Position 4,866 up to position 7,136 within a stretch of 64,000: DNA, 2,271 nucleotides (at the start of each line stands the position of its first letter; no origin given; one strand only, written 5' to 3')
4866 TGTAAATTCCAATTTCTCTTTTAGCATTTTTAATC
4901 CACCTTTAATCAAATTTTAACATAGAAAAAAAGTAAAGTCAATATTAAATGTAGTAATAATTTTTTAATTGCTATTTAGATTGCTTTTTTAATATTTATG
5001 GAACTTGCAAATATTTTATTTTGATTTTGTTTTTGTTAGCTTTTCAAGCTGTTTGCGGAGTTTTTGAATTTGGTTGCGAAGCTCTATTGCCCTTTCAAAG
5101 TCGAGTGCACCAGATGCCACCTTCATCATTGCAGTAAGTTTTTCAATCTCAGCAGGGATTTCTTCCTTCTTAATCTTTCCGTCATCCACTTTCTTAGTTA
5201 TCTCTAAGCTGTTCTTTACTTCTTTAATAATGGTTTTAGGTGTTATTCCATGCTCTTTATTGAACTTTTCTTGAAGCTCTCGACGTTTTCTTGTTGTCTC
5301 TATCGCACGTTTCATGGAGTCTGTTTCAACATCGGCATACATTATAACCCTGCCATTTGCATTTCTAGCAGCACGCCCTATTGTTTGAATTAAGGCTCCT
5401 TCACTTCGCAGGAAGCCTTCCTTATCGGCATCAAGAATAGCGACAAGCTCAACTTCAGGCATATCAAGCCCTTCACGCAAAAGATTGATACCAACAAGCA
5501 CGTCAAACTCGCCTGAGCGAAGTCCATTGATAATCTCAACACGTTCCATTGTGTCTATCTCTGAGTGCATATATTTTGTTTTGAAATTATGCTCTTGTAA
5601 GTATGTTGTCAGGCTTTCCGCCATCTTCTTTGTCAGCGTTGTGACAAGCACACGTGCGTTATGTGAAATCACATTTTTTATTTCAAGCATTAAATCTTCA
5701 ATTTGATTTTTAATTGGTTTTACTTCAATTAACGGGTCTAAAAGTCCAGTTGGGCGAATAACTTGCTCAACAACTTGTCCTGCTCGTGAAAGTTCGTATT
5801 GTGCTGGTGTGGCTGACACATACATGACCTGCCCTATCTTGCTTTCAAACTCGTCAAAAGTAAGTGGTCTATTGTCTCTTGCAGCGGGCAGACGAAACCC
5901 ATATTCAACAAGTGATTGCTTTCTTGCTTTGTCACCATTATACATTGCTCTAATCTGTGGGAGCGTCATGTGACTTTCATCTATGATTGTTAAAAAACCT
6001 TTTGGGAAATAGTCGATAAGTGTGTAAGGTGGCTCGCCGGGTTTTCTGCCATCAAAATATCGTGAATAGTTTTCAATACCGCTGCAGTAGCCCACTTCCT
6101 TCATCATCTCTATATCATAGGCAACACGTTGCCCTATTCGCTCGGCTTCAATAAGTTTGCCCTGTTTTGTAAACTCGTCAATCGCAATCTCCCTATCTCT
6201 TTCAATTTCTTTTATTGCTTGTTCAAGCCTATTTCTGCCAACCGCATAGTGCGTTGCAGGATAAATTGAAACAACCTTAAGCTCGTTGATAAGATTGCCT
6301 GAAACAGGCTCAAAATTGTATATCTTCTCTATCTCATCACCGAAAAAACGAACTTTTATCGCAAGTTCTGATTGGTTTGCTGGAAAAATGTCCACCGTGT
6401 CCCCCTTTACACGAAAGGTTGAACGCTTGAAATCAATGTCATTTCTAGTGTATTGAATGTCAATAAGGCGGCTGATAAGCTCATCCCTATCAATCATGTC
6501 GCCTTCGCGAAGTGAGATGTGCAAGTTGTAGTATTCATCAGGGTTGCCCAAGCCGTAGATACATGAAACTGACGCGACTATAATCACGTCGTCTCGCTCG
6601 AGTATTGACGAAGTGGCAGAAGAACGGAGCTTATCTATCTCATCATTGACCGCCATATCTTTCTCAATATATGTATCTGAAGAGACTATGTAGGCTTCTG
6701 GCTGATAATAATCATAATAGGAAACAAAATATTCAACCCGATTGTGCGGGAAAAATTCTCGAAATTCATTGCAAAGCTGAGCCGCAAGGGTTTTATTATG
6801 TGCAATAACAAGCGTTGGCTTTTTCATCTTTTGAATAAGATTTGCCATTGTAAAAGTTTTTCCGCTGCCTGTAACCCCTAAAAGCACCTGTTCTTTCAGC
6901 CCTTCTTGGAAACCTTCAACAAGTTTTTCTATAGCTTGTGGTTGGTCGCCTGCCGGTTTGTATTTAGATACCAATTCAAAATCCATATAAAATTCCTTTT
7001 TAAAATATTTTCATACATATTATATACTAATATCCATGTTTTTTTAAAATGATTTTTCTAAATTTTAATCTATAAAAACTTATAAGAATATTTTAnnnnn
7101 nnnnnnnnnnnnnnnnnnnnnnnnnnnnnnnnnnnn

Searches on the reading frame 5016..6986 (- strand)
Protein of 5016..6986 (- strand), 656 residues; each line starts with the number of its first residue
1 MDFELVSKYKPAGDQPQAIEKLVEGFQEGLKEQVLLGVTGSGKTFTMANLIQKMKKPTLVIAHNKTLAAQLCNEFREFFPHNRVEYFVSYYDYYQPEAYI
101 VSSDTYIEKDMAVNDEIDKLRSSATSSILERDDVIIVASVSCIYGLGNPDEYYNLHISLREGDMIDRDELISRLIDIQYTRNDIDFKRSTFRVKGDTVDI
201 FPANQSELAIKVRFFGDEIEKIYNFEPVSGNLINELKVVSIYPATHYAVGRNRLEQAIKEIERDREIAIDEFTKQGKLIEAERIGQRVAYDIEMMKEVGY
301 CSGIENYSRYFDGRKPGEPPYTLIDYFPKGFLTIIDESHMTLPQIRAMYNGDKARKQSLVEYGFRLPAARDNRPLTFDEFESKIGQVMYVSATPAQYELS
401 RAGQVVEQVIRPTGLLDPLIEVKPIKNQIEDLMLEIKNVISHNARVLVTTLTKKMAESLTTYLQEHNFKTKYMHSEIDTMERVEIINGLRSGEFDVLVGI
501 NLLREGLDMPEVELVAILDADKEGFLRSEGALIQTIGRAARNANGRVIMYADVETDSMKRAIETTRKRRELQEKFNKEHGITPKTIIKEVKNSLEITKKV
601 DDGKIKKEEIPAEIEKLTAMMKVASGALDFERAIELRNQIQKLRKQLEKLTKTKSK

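Call 50: search_protein_families(library=pfam, proteins=[window:5016-6986:-])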
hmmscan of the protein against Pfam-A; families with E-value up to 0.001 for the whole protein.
window:5016-6986:- (656 aa): 6 families
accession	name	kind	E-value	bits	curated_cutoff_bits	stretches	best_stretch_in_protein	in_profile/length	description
PF17757.6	UvrB_inter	-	3.5e-33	114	22.9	1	157-247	1-91/91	UvrB interaction domain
PF12344.14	UvrB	-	9.7e-21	73.8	27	1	549-590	1-42/43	Ultra-violet resistance protein B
PF00271.37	Helicase_C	-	6.8e-20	71.8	23.5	1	439-542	11-109/110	Helicase conserved C-terminal domain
PF04851.21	ResIII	-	3.4e-14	53.5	22.5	1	10-87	3-87/164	Type III restriction enzyme, res subunit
PF02151.25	UVR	-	7.9e-07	29.1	21.5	1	613-646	3-36/36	UvrB/uvrC motif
PF00270.35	DEAD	-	3.6e-06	27.3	26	1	15-84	4-76/167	DEAD/DEAH box helicase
